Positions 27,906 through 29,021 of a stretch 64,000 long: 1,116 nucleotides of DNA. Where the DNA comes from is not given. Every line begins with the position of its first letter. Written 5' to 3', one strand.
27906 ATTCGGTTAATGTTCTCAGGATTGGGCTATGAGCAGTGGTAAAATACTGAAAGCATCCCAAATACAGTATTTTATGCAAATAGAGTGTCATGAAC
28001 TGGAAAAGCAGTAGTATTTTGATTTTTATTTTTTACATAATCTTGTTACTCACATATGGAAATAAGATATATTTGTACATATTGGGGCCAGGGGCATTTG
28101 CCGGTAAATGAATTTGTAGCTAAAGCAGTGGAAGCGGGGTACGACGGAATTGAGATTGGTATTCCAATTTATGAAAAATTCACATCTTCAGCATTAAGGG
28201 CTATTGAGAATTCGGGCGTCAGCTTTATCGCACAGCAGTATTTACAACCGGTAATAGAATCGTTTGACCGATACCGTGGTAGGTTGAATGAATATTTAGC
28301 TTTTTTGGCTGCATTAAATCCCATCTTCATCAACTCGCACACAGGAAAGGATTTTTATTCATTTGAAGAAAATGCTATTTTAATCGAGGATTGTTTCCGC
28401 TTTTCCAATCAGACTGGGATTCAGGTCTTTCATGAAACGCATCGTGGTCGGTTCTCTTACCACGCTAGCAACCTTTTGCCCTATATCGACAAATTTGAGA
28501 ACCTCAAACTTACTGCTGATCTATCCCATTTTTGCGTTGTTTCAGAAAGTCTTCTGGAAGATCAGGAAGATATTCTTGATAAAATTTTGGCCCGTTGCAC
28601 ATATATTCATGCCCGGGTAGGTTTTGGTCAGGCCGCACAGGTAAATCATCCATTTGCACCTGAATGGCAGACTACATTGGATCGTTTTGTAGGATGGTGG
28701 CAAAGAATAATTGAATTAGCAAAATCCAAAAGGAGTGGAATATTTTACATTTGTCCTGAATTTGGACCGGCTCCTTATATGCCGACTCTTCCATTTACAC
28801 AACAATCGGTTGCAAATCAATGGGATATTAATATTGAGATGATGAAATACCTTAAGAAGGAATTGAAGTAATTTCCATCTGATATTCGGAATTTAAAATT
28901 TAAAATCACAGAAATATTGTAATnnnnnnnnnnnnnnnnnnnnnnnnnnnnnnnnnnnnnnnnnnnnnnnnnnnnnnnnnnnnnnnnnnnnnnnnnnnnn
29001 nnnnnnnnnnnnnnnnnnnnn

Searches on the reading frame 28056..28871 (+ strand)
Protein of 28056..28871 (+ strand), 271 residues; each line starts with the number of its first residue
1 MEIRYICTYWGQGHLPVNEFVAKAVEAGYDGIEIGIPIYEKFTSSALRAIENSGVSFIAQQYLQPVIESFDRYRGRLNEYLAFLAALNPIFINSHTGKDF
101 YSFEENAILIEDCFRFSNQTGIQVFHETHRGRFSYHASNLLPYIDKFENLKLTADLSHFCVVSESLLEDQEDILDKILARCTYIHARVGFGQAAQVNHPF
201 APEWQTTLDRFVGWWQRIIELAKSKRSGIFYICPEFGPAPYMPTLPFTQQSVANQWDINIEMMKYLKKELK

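Call 11: search_protein_families(library=pfam, proteins=[window:28056-28871:+], max_evalue=0.001)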
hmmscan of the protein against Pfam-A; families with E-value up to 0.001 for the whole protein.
window:28056-28871:+ (271 aa): 1 family
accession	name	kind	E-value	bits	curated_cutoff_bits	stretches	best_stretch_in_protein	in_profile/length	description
PF01261.30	AP_endonuc_2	-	1.1e-05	25.7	31.1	1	21-185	1-184/249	Xylose isomerase-like TIM barrel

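Call 66: search_solved_structures(query=window:28056-28871:+, max_evalue=0.1)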
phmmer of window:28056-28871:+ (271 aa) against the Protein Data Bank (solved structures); distinct sequences matched with E-value up to 0.1: 0.
